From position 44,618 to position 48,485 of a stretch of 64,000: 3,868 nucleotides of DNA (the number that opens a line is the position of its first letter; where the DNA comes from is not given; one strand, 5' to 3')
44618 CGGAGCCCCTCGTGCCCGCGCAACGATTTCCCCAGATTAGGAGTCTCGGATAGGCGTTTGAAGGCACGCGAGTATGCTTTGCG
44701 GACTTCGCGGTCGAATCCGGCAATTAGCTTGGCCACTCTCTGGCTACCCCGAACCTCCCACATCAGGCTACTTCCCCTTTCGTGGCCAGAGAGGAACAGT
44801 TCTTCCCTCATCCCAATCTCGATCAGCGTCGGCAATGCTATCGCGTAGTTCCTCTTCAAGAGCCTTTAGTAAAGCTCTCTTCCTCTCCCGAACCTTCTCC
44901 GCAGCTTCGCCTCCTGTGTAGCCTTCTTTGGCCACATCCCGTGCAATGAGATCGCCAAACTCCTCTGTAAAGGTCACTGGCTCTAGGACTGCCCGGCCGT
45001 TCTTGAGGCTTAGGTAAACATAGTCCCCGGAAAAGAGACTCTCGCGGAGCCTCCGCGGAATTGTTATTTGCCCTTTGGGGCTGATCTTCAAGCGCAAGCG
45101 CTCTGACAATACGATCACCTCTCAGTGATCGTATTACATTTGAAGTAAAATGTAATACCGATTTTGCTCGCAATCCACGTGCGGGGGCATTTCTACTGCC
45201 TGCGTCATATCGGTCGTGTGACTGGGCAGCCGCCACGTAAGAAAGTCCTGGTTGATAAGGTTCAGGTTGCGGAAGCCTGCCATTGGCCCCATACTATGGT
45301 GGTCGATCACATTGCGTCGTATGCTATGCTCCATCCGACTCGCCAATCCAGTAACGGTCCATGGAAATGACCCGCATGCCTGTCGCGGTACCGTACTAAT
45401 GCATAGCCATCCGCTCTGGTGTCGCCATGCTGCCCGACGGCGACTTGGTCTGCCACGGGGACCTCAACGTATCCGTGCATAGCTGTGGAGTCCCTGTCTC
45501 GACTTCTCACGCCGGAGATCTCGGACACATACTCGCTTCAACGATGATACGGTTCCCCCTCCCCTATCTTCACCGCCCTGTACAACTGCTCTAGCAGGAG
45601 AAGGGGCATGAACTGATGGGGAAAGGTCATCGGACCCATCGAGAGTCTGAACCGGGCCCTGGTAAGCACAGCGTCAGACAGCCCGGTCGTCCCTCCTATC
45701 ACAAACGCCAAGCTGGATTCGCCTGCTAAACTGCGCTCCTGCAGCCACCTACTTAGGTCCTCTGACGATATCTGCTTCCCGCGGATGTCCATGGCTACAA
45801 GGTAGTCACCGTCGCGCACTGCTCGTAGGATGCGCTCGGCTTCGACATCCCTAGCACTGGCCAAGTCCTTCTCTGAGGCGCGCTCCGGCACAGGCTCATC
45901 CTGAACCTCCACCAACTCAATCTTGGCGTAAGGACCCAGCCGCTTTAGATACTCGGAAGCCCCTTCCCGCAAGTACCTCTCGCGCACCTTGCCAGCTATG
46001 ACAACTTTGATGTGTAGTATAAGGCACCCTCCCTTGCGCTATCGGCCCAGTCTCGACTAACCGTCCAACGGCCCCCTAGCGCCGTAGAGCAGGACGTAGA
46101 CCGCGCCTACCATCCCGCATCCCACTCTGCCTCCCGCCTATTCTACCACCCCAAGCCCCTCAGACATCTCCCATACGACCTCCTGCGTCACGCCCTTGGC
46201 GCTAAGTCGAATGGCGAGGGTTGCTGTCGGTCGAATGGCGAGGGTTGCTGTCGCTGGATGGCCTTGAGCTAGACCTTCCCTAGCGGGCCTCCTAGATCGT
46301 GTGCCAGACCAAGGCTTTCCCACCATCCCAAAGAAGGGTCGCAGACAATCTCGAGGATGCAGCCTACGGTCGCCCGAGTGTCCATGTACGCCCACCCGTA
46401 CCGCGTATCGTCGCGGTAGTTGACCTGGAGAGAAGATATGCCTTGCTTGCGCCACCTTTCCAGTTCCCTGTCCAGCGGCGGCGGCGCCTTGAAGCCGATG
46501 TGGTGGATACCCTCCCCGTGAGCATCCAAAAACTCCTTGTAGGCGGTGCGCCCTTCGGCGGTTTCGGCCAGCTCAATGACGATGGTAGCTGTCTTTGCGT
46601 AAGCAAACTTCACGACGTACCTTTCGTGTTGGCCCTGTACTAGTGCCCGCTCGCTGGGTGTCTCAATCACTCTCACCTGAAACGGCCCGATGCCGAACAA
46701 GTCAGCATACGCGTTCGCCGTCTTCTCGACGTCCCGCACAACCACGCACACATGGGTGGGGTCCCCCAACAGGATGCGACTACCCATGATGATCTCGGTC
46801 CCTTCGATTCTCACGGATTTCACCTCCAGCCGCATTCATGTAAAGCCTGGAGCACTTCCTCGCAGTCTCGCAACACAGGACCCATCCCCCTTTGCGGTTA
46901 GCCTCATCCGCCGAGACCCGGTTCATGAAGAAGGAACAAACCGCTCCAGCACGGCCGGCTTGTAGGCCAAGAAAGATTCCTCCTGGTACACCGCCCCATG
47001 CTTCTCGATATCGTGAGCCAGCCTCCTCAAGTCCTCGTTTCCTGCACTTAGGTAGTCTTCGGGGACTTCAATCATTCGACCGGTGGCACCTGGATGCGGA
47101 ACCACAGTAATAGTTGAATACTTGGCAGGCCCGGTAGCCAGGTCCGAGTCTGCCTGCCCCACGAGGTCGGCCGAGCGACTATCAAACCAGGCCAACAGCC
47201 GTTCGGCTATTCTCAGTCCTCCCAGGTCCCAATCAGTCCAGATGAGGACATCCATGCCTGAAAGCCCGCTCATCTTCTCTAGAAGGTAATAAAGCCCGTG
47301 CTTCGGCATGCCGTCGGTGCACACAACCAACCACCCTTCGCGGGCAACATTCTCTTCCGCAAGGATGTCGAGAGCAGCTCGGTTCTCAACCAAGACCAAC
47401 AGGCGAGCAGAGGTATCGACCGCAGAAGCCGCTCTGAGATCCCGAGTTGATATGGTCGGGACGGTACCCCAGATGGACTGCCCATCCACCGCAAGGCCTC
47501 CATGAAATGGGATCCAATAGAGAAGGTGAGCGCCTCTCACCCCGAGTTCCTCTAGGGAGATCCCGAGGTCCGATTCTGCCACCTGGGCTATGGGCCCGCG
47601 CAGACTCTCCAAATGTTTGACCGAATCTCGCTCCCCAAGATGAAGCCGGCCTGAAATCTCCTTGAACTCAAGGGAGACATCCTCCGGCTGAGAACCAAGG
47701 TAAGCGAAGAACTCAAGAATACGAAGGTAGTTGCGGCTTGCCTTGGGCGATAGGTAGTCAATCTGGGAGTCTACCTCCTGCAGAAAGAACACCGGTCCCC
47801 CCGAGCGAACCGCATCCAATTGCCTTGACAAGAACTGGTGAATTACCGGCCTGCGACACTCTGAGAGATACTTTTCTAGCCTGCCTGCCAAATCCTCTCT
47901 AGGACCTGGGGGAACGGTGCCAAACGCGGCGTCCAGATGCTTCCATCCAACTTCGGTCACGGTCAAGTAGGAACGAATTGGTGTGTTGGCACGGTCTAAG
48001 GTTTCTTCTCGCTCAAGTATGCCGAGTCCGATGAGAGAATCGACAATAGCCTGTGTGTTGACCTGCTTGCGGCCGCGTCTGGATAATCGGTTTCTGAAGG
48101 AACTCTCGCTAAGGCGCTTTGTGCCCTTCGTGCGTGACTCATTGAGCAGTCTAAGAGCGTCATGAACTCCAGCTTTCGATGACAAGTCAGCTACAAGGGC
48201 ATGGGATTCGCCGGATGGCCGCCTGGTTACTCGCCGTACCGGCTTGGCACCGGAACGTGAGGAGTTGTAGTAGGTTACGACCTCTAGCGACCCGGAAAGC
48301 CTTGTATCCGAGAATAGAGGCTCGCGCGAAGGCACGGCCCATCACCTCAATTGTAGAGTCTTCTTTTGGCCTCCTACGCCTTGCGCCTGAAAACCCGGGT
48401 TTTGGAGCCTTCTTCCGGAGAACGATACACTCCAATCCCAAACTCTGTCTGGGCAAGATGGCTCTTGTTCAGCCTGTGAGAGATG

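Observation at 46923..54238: Four-gene SMC-ATPase/Toprim operon: Wadjet-like in order, but with SMC-type head, doubled wHTH subunit and an unrecognisable first gene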

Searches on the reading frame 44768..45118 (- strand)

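Call 36: search_protein_families(library=pfam, proteins=[window:44768-45118:-], max_evalue=0.001)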
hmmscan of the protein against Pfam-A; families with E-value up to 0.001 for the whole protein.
window:44768-45118:- (116 aa): 1 family
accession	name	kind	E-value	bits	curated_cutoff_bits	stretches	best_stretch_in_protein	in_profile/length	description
PF04014.23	MazE_antitoxin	-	0.00027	21.3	24.7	1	11-48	3-43/48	Antidote-toxin recognition MazE, bacterial antitoxin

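Call 89: search_protein_families(library=padloc, proteins=[window:44768-45118:-], max_evalue=0.0001)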
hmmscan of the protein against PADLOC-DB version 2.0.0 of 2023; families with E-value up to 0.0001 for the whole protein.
window:44768-45118:- (116 aa): 0 families

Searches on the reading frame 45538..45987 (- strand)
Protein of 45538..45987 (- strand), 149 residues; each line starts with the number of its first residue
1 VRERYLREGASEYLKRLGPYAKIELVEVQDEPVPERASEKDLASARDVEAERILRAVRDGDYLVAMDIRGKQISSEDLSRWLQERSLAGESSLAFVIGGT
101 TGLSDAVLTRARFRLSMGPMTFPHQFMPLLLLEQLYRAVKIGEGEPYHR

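Call 36: search_protein_families(library=pfam, proteins=[window:45538-45987:-], max_evalue=0.001)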
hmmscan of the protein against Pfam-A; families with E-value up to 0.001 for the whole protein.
window:45538-45987:- (149 aa): 1 family
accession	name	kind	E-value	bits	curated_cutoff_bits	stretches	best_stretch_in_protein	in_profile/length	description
PF02590.22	SPOUT_MTase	-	1.8e-48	164.9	27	1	2-148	12-154/154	Predicted SPOUT methyltransferase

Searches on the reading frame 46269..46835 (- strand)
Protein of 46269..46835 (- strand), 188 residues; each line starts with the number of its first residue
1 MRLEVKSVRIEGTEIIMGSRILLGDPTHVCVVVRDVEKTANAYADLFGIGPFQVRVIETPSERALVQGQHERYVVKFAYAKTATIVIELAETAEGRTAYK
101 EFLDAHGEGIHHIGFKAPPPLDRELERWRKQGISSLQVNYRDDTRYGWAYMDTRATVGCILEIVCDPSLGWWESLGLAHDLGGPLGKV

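Call 36: search_protein_families(library=pfam, proteins=[window:46269-46835:-], max_evalue=0.001)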
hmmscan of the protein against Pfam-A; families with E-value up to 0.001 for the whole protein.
window:46269-46835:- (188 aa): 2 families
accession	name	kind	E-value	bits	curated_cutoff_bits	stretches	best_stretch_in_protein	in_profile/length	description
PF13669.12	Glyoxalase_4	-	3.7e-14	53.4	27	1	28-142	2-100/109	Glyoxalase/Bleomycin resistance protein/Dioxygenase superfamily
PF00903.31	Glyoxalase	-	6.7e-05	23.7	20.6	1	28-132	4-92/121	Glyoxalase/Bleomycin resistance protein/Dioxygenase superfamily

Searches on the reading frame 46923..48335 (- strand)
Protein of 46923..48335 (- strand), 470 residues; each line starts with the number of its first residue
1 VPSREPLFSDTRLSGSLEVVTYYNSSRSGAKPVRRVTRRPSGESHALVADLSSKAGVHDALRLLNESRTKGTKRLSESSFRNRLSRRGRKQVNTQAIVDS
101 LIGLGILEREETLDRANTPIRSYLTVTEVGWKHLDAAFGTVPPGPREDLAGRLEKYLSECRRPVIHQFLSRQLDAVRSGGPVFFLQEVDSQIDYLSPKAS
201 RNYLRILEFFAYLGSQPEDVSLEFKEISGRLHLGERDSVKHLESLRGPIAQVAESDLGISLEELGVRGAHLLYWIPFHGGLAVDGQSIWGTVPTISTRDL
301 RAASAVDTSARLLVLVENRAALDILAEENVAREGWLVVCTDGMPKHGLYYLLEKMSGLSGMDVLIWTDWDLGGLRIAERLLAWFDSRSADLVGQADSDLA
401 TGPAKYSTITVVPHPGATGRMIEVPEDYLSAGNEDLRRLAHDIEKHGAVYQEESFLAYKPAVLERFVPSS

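Call 3: search_protein_families(library=pfam, proteins=[window:46923-48335:-], max_evalue=1)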
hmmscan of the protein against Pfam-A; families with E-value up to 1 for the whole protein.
window:46923-48335:- (470 aa): 3 families
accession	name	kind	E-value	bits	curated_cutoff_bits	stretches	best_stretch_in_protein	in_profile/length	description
PF09664.16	DUF2399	-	1.9e-08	34.7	23.4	1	295-454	3-143/152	Protein of unknown function C-terminus (DUF2399)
PF09983.15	JetD_C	-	0.0045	16.8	22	1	302-384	32-107/179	Wadjet protein JetD, C-terminal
PF21180.3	TOP6A-Spo11_Toprim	-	0.18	12.2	24.1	1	314-377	3-68/170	Topoisomerase 6 subunit A/Spo11, Toprim domain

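Call 4: search_protein_families(library=padloc, proteins=[window:46923-48335:-], max_evalue=1)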
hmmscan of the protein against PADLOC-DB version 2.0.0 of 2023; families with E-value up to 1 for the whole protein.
window:46923-48335:- (470 aa): 7 families
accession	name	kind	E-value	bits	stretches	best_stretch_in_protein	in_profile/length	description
PDLC00590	JetD3|JetD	-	2.9e-10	37.7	1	206-384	202-383/437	DUF2239; DUF2220 domain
PDLC00557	JetD2|JetD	-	1.2e-09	36.1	1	293-384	264-352/423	DUF2220; DUF3322; DUF2399 domain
PDLC00533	JetD1|JetD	-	2.7e-07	27.9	1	295-380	252-338/409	DUF2220; DUF3322; DUF2399 domain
PDLC00556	JetD2|JetD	-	5.7e-07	27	1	294-385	271-359/430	DUF2220; DUF3322; DUF2399 domain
PDLC00529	JetD1|JetD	-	4.1e-06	24.1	1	305-383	246-325/394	DUF2220; DUF3322; DUF2399 domain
PDLC00521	JetD1|JetD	-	0.00013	19.3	1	275-380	214-323/395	DUF2220; DUF3322; DUF2399 domain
PDLC00528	JetD1|JetD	-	0.0057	13.8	1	309-385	267-343/418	DUF2220; DUF3322; DUF2399 domain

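Call 5: search_protein_families(library=ncbifam, proteins=[window:46923-48335:-], max_evalue=1)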
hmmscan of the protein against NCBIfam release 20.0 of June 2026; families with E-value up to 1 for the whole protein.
window:46923-48335:- (470 aa): 3 families
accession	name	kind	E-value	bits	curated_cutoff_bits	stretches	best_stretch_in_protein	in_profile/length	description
TIGR02679.1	TIGR02679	hypoth_equivalog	3e-06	26.6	196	1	295-385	231-320/382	TIGR02679 family protein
NF003333.0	PRK04342.1-2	equivalog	0.0075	15.1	465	1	303-373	182-253/367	DNA topoisomerase IV subunit A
NF003335.0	PRK04342.1-4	equivalog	0.14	11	424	1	303-381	188-267/373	DNA topoisomerase VI subunit A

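Call 21: search_solved_structures(query=window:46923-48335:-, max_evalue=10, show_alignments=2)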
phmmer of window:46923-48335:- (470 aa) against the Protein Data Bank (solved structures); distinct sequences matched with E-value up to 10: 2.
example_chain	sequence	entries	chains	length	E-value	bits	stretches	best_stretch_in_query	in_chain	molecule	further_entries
6zps_AAA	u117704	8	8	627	0.11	14.7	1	335-437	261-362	MgGH51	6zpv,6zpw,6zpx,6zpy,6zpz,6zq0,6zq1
9kce_B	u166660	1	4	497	0.4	12.8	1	123-220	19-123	Endonuclease MutS2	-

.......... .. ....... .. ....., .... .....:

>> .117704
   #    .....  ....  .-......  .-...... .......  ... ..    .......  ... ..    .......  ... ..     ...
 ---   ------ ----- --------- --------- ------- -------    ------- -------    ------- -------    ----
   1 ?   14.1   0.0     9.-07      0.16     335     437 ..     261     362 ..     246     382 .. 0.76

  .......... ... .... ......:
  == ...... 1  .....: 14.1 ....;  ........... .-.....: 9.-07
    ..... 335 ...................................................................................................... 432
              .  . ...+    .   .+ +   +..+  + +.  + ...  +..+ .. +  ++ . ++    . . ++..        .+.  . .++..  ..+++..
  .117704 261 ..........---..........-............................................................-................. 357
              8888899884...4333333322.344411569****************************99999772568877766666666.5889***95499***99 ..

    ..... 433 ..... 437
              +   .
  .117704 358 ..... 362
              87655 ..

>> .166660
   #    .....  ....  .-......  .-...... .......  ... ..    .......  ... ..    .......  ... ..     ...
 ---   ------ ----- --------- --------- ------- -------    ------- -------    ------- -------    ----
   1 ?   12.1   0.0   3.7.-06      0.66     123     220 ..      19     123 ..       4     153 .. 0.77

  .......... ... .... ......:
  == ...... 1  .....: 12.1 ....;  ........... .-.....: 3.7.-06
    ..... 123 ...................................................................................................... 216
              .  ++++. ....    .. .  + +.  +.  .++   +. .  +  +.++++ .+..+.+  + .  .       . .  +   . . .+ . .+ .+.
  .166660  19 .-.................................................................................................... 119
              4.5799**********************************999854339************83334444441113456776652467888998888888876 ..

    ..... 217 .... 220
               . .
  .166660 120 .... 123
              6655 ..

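Call 26: find_homologous_proteins(query=window:46923-48335:-)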
Query window:46923-48335:- (470 aa): 15 proteins with E <= 0.001 among 8000 candidates.
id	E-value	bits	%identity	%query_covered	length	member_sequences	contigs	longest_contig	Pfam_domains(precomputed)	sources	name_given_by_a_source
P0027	0.0e+0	1048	100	100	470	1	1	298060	PF09664.17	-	-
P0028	1.3e-252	857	82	99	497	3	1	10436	PF09664.17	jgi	jgi:hypothetical protein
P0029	1.6e-129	451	48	99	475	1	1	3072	PF09664.17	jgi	jgi:hypothetical protein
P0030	1.8e-126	441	48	98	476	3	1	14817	PF09664.17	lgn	-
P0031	2.2e-124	434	48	100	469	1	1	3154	PF09664.17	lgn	-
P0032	2.3e-121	424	48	97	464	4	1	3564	PF09664.17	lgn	-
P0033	3.9e-121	423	51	87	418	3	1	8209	PF09664.17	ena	-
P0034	1.0e-108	382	45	97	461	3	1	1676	PF09664.17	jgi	-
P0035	2.3e-105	371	45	88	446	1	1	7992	PF09664.17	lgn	-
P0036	2.4e-104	368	48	87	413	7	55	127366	-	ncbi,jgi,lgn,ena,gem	jgi:hypothetical protein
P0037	2.7e-104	368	42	96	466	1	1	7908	PF09664.17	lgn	-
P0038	1.3e-99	352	43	93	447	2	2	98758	PF09664.17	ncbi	ncbi:MAG: DUF2399 domain-containing protein [Ignavibacteriales bacterium]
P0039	3.8e-99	351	45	84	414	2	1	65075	PF09664.17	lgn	-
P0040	7.0e-94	333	44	87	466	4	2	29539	-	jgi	jgi:hypothetical protein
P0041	1.5e-61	227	46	55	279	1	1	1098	-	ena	-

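Call 33: search_solved_structures(query=A3, max_evalue=10, show_alignments=3)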
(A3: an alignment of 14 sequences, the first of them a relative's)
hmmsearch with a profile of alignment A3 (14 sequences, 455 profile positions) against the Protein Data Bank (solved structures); distinct sequences matched with E-value up to 10: 2.
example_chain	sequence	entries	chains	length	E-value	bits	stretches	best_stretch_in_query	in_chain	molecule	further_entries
4xgq_B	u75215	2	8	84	1.5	10.7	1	50-113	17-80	Antitoxin VapB30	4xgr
5jsn_B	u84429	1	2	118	2.1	10.2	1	64-165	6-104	Bcl2 inhibitor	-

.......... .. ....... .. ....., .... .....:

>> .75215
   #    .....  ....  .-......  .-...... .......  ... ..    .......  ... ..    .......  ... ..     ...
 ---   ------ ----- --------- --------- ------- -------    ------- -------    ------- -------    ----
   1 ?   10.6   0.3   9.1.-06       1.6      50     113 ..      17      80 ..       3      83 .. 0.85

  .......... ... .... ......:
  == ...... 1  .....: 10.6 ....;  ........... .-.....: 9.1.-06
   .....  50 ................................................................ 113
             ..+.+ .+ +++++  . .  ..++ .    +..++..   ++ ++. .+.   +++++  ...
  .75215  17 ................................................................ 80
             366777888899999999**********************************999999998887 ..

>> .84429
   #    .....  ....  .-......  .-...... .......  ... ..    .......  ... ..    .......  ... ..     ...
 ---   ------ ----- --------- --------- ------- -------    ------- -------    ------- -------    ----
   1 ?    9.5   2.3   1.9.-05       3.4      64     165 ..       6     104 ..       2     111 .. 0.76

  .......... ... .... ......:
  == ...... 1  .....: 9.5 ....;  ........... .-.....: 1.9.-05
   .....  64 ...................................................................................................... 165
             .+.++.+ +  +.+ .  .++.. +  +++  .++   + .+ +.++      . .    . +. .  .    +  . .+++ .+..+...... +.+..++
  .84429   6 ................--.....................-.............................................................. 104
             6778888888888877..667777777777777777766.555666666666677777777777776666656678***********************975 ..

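Call 40: find_related_loci(query=A3, collection=genome_contigs, flank=10000)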
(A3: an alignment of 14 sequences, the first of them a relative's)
Query A3 (470 aa) in genome_contigs; peptide patterns used: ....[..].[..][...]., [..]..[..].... (x = any residue, [..] = any of these).
45 stretches matched a pattern; 9 encode a relative of the query (tblastn E <= 1e-3); 9 distinct loci.
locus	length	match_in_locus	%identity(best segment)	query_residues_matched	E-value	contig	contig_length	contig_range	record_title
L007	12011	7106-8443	48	8-467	7e-137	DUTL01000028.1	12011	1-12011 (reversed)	MAG TPA_asm: Candidatus Fermentithermobacillaceae bacterium isolate AS05jafATM_71 7918_AS05, whole genome shotgun sequen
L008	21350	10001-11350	44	1-455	8e-116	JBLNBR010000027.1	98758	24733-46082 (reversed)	MAG: Ignavibacteriales bacterium isolate MAG146 PRJNA950955_bin8_renamed_26, whole genome shotgun sequence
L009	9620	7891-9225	45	1-455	1e-113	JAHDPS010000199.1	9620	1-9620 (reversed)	MAG: Bacillota bacterium isolate SM1-B18.1 k141_16938, whole genome shotgun sequence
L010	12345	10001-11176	48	60-466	8e-113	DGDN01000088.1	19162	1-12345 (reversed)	MAG TPA_asm: Candidatus Fermentithermobacillaceae bacterium UBA3951 UBA3951_contig_13657, whole genome shotgun sequence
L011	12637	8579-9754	45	60-466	6e-101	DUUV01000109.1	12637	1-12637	MAG TPA_asm: Candidatus Fermentithermobacillaceae bacterium isolate AS08sgBPME_276 30599_AS08, whole genome shotgun sequ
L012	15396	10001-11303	47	1-455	2e-101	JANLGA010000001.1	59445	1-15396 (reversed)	MAG: Bacillota bacterium isolate A05DMB27 NODE_1_length_59445_cov_3.369827, whole genome shotgun sequence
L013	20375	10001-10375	28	253-381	2e-5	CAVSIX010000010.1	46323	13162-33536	MAG: Ilumatobacteraceae bacterium isolate MFD01721.bin.2.211 genome assembly, contig: contig_44937, whole genome shotgun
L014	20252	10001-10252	31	295-380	6e-5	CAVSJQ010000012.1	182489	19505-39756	MAG: Ilumatobacteraceae bacterium isolate MFD01721.bin.1.328 genome assembly, contig: contig_3700, whole genome shotgun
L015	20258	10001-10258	31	295-382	2e-4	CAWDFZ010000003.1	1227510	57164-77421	MAG: Ilumatobacteraceae bacterium isolate MFD06229.bin.2.61 genome assembly, contig: contig_19, whole genome shotgun seq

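Call 93: search_protein_families(library=padloc, proteins=[L014:2411-3955:+, L014:3766-5292:+, L014:5130-9245:+, L014:8849-10450:+], max_evalue=0.00001)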
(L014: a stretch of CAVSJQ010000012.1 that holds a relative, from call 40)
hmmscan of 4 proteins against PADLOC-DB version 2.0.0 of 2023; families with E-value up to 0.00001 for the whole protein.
L014:2411-3955:+ (514 aa): 8 families
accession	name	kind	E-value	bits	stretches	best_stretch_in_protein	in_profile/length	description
PDLC00536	JetA2|JetA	-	4.5e-107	356.7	1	28-512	15-509/518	DUF2397 domain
PDLC00541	JetA2|JetA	-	1.4e-62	210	1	28-512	13-499/512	DUF2397 domain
PDLC00539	JetA2|JetA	-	1.2e-56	190.6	1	37-473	10-455/512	DUF2397 domain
PDLC00540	JetA2|JetA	-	4.4e-43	145.8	1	41-469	19-452/496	DUF2397 domain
PDLC00537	JetA2|JetA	-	2.6e-30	103.8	1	80-510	53-491/498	DUF2397 domain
PDLC00534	JetA2|JetA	-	8.4e-17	59.2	1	40-440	28-425/511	DUF2397 domain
PDLC00538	JetA2|JetA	-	6.6e-13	46.2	1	80-468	54-443/541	DUF2397 domain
PDLC00535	JetA2|JetA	-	8.1e-08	29.9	1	82-360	59-337/487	DUF2397 domain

L014:3766-5292:+ (508 aa): 7 families
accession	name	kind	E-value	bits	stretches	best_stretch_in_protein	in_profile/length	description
PDLC00545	JetB2|JetB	-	6.4e-81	270.7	2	74-382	3-312/462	DUF2398 domain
PDLC00543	JetB2|JetB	-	7.8e-80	267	1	72-501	3-397/404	DUF2398 domain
PDLC00544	JetB2|JetB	-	7.4e-29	98.9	1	84-371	9-295/384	DUF2398 domain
PDLC00542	JetB2|JetB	-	2.6e-28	97.2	1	84-376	6-295/388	DUF2398 domain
PDLC00546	JetB2|JetB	-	6.3e-22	75.8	1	80-500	5-398/420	DUF2398 domain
PDLC00548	JetB2|JetB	-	6.7e-16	56.2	1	97-371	7-274/412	DUF2398 domain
PDLC00547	JetB2|JetB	-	3.1e-06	24.6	1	160-242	73-156/399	DUF2398 domain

L014:5130-9245:+ (1371 aa): 8 families
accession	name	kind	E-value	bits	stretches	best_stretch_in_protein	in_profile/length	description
PDLC00553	JetC2|JetC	-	0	1048.3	1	51-1368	9-1349/1361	DUF3584 domain; MukB-like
PDLC00551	JetC2|JetC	-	1.8e-163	544.3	2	54-1019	3-984/1365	DUF3584 domain; MukB-like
PDLC00550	JetC2|JetC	-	1.7e-112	375.3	3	1102-1365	1074-1346/1355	DUF3584 domain; MukB-like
PDLC00552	JetC2|JetC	-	2.7e-106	354.7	2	54-999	1-960/1365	DUF3584 domain; MukB-like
PDLC00554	JetC2|JetC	-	1.9e-90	302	1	54-433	5-375/390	DUF3584 domain; MukB-like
PDLC00549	JetC2|JetC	-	1.1e-50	170.5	1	41-1334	12-1355/1404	DUF3584 domain; MukB-like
PDLC00519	JetC1|JetC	-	1.1e-15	55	1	1204-1328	935-1053/1097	DUF3584 domain; MukB-like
PDLC04135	mad3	-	6.9e-11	40.3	0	1260-1332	258-323/374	mads_3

L014:8849-10450:+ (533 aa): 2 families
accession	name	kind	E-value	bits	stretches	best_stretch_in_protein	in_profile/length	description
PDLC00557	JetD2|JetD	-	1.1e-106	355.8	1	138-533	11-418/423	DUF2220; DUF3322; DUF2399 domain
PDLC00556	JetD2|JetD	-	1.3e-31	108.2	1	164-532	36-424/430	DUF2220; DUF3322; DUF2399 domain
